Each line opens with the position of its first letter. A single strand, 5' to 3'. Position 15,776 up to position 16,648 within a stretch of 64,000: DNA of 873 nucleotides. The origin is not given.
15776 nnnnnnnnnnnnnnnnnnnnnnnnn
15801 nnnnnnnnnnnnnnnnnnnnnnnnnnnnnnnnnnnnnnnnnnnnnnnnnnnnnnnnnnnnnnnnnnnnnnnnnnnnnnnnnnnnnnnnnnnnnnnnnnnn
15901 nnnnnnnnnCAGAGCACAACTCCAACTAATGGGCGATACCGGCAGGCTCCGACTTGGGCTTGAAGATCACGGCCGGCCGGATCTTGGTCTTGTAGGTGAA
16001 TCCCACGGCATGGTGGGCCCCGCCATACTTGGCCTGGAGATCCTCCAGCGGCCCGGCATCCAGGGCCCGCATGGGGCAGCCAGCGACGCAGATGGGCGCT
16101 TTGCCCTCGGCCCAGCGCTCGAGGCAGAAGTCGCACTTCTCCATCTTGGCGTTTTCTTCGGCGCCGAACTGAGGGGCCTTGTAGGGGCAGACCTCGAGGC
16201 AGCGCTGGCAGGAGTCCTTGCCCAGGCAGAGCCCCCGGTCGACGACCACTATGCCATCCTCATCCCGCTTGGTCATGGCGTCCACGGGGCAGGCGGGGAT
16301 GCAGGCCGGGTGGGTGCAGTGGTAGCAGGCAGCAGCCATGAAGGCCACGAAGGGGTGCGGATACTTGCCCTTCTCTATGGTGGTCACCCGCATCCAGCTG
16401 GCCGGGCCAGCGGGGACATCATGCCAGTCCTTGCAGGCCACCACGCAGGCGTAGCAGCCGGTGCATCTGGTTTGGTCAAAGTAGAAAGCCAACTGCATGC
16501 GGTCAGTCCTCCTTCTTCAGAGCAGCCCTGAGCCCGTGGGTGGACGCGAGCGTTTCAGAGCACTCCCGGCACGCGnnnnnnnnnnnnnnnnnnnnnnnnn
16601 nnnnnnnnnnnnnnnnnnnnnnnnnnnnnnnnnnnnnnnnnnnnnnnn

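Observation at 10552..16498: Tandem duplication of a [cytoplasmic Mo/W-bisPGD oxidoreductase + VOC-fold protein] module sharing one DmsB-like FeS subunit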

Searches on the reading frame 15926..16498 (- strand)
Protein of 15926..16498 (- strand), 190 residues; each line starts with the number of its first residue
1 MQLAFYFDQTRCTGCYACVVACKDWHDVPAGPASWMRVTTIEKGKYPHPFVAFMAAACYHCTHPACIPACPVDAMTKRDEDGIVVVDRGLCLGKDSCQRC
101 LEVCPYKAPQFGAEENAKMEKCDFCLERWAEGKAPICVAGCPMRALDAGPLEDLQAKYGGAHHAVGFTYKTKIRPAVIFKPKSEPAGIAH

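Call 3: search_protein_families(library=pfam, proteins=[window:15926-16498:-])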
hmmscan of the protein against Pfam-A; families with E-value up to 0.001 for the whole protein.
window:15926-16498:- (190 aa): 10 families
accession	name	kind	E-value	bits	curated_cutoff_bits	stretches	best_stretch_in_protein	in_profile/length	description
PF13247.11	Fer4_11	-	1.7e-24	86.3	26.2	1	51-149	3-98/100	4Fe-4S dicluster domain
PF12838.12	Fer4_7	-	1.6e-10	41.7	27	2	58-108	2-52/52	4Fe-4S dicluster domain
PF13187.11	Fer4_9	-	3.2e-10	40.3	27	2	11-75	1-52/52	4Fe-4S dicluster domain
PF12837.12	Fer4_6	-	2.4e-09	37.1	25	2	6-23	3-20/24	4Fe-4S binding domain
PF00037.32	Fer4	-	1.5e-07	31.3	21.1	1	6-22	2-18/24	4Fe-4S binding domain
PF13237.11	Fer4_10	-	1.6e-06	28.4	25.5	0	54-105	5-53/53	4Fe-4S dicluster domain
PF12797.12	Fer4_2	-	3.8e-06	26.9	24.5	1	5-23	3-21/22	4Fe-4S binding domain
PF12798.12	Fer4_3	-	0.0001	23.3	27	0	97-108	4-15/15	4Fe-4S binding domain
PF14697.11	Fer4_21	-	0.00016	22.2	35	0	56-106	6-53/59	4Fe-4S dicluster domain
PF25160.1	LdpA_Fe-S-bd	-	0.00079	19.6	27.6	0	60-107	4-41/49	LdpA Fe-S cluster-binding domain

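Call 4: search_protein_families(library=ncbifam, proteins=[window:15926-16498:-])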
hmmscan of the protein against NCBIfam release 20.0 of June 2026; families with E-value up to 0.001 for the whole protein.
window:15926-16498:- (190 aa): 32 families (the best 25 are shown)
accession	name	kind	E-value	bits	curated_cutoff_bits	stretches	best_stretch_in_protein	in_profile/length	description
TIGR02951.1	DMSO_dmsB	equivalog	1.2e-49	168.5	214.1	1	2-159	1-161/161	DMSO/selenate family reductase complex B subunit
TIGR03149.1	cyt_nit_nrfC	equivalog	4e-31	108.1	377.6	1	4-157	40-190/225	cytochrome c nitrite reductase Fe-S protein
TIGR03478.1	DMSO_red_II_bet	subfamily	8.6e-30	103.7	480.7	1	43-156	116-225/321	DMSO reductase family type II enzyme, iron-sulfur subunit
NF038355.1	FDH3_beta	equivalog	9.2e-28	97.5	240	1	2-125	2-121/180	formate dehydrogenase FDH3 subunit beta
NF042979.1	EthbenzDh_ebdB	equivalog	3e-27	95.4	740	1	43-156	138-247/354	ethylbenzene dehydrogenase subunit beta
NF008134.0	PRK10882.1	equivalog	7.7e-27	94.2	263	1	51-156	106-213/329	hydrogenase 2 operon protein HybA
NF045797.1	DsrO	equivalog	9.6e-26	90.6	200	1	4-157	45-208/235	sulfate reduction electron transfer complex DsrMKJOP subunit DsrO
NF011569.0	PRK14993.1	equivalog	5.6e-24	84.9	416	1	3-156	44-193/244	tetrathionate reductase subunit TtrB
NF045715.1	sulf_resp_HmcB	equivalog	3.7e-23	82.1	420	1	5-154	39-201/307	sulfate respiration complex iron-sulfur protein HmcB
NF041715.1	arsenate_red_ArrB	equivalog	6e-23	81.6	450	2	1-112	1-107/233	arsenate respiratory reductase iron-sulfur subunit ArrB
TIGR01582.1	FDH-beta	equivalog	3.2e-22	79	334.7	2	56-156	91-187/283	formate dehydrogenase subunit beta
TIGR01660.1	narH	equivalog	9.6e-18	63.9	524.05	1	43-144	168-265/492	nitrate reductase subunit beta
NF041782.1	mnquin_red_QrcC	equivalog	2.6e-15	56.7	400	1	7-112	5-119/239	menaquinone reductase iron-sulfur cluster-binding subunit QrcC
NF045766.1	PhenlGlyoxDHPadI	equivalog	2e-13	49.9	700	1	6-150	8-137/443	NADH-dependent phenylglyoxylate dehydrogenase subunit beta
NF009451.0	PRK12809.1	equivalog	3e-13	48.9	1154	1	8-147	8-135/639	formate-dependent uric acid utilization protein YgfT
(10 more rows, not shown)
